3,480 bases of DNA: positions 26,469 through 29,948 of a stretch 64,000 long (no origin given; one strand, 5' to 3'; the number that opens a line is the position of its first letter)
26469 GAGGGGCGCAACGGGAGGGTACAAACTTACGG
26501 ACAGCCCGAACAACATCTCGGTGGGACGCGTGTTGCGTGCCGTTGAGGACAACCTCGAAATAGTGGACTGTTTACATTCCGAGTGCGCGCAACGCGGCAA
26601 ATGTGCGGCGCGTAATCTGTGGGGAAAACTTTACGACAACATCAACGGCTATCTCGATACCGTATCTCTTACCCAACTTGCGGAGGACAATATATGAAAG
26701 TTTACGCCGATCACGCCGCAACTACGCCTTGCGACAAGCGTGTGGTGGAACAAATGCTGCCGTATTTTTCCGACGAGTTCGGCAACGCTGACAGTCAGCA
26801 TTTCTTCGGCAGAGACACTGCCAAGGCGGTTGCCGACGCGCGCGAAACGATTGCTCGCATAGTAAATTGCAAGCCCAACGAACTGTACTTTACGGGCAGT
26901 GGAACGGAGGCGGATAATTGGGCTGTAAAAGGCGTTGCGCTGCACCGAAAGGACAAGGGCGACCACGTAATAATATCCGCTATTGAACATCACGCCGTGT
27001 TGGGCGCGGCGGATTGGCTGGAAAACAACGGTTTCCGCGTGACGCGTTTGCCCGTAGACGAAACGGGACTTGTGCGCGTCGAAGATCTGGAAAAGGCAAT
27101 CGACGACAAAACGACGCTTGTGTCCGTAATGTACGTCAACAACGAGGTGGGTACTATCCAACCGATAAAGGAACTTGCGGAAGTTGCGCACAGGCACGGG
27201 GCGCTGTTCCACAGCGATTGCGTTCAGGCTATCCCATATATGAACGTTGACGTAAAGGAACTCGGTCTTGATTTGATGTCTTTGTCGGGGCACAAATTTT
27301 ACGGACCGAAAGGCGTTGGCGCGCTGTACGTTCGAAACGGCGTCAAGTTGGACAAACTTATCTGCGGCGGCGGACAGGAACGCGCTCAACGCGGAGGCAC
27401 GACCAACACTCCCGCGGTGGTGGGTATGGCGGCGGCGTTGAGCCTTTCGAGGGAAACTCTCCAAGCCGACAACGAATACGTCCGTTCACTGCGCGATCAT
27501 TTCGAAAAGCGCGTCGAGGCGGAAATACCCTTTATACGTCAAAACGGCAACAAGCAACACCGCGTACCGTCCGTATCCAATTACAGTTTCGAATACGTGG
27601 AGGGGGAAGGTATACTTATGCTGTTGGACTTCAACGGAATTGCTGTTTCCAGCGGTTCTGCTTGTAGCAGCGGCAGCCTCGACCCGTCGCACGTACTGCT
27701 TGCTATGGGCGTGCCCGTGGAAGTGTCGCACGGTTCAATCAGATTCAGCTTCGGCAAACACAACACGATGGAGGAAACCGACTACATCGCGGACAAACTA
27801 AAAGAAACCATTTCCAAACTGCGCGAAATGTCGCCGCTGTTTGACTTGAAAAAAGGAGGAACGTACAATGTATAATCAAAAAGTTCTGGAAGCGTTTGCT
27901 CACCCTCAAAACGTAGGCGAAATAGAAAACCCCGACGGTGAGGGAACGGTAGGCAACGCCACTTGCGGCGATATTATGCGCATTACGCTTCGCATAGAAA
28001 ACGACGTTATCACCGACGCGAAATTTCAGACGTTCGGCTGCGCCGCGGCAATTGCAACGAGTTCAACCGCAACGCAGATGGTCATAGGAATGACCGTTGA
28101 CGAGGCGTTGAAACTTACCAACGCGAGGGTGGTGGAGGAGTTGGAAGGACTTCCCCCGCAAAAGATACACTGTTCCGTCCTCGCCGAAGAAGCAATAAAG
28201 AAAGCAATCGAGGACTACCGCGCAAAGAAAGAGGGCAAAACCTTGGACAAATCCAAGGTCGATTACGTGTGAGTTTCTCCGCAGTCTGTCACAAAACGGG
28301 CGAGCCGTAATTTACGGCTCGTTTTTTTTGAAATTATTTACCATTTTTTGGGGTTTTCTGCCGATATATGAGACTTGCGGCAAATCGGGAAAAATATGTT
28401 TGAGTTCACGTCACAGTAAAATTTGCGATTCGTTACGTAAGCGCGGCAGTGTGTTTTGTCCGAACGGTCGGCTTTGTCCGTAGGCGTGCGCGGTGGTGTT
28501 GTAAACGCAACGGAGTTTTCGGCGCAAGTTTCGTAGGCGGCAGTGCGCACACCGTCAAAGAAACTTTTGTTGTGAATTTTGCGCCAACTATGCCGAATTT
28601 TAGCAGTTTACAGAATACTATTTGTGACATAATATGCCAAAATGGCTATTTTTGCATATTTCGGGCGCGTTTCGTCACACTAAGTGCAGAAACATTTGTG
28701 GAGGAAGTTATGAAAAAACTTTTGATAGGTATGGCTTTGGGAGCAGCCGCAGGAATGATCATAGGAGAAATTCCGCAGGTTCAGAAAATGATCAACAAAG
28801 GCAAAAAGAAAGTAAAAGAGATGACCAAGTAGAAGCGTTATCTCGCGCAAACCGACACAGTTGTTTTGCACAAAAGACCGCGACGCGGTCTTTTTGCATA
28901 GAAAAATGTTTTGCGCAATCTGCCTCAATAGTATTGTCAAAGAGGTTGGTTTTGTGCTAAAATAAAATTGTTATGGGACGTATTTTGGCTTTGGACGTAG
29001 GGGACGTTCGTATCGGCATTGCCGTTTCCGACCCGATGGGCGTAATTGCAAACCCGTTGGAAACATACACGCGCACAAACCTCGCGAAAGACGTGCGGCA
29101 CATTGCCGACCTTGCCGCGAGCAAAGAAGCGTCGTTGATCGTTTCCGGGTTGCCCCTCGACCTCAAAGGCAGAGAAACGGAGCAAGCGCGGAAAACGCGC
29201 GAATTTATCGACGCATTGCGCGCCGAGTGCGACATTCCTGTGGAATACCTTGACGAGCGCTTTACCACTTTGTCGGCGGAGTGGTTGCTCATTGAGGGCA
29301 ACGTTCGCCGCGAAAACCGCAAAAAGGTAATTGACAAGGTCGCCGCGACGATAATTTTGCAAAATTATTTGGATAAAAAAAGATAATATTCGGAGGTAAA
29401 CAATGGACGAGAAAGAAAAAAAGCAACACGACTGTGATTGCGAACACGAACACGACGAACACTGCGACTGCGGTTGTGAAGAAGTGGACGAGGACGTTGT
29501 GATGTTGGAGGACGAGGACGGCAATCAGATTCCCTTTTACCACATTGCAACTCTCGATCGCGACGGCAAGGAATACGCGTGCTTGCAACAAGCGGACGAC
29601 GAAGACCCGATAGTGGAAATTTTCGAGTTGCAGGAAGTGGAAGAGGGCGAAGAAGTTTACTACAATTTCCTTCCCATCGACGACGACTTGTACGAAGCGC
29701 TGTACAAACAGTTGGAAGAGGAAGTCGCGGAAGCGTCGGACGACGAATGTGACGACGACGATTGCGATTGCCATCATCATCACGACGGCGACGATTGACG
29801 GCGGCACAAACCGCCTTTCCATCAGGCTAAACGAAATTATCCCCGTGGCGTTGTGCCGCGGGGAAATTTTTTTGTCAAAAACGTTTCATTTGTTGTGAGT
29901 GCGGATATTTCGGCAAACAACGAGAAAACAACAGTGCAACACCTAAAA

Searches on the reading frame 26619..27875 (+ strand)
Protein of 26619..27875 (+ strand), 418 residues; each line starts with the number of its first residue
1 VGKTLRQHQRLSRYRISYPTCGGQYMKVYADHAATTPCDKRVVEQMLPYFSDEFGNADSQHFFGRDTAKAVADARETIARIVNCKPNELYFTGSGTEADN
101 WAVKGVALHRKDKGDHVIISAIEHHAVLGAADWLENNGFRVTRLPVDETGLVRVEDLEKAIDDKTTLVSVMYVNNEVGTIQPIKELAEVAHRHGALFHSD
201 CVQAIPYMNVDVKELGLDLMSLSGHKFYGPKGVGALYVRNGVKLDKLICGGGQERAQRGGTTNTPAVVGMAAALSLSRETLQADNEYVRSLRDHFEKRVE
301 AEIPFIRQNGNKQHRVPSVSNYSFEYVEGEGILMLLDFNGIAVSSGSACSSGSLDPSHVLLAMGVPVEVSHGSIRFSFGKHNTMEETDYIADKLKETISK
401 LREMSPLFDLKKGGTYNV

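Call 54: search_protein_families(library=pfam, proteins=[window:26619-27875:+], max_evalue=0.00001)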
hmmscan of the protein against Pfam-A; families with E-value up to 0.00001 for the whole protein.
window:26619-27875:+ (418 aa): 5 families
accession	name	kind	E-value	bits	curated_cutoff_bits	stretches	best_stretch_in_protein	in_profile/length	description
PF00266.25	Aminotran_5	-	1.1e-86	291.6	21.5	1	28-389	1-370/371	Aminotransferase class-V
PF01212.27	Beta_elim_lyase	-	2.2e-09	37.5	27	1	69-240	32-212/288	Beta-eliminating lyase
PF00155.27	Aminotran_1_2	-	8e-08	32.3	19.7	1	70-313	43-305/361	Aminotransferase class I and II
PF01041.23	DegT_DnrJ_EryC1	-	2.6e-07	30.6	19.8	1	92-206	45-151/360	DegT/DnrJ/EryC1/StrS aminotransferase family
PF01053.26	Cys_Met_Meta_PP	-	7e-06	25.3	27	0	54-228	37-200/381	Cys/Met metabolism PLP-dependent enzyme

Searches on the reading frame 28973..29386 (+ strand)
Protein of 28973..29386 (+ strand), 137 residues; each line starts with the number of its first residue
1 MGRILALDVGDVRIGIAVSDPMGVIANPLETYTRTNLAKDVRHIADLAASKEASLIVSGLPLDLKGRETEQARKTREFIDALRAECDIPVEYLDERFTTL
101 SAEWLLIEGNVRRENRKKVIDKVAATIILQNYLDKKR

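Call 54: search_protein_families(library=pfam, proteins=[window:28973-29386:+], max_evalue=0.00001)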
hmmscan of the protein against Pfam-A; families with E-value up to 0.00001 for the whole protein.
window:28973-29386:+ (137 aa): 1 family
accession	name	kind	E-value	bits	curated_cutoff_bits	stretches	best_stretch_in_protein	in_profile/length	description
PF03652.20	RuvX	-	2.4e-43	148.1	29.2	1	3-134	2-133/134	Holliday junction resolvase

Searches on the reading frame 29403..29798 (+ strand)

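Call 54: search_protein_families(library=pfam, proteins=[window:29403-29798:+], max_evalue=0.00001)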
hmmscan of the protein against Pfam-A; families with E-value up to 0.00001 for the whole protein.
window:29403-29798:+ (131 aa): 1 family
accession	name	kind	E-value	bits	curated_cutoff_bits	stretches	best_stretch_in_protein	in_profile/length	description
PF06949.16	DUF1292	-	1.1e-07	33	24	1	38-106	1-72/75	Protein of unknown function (DUF1292)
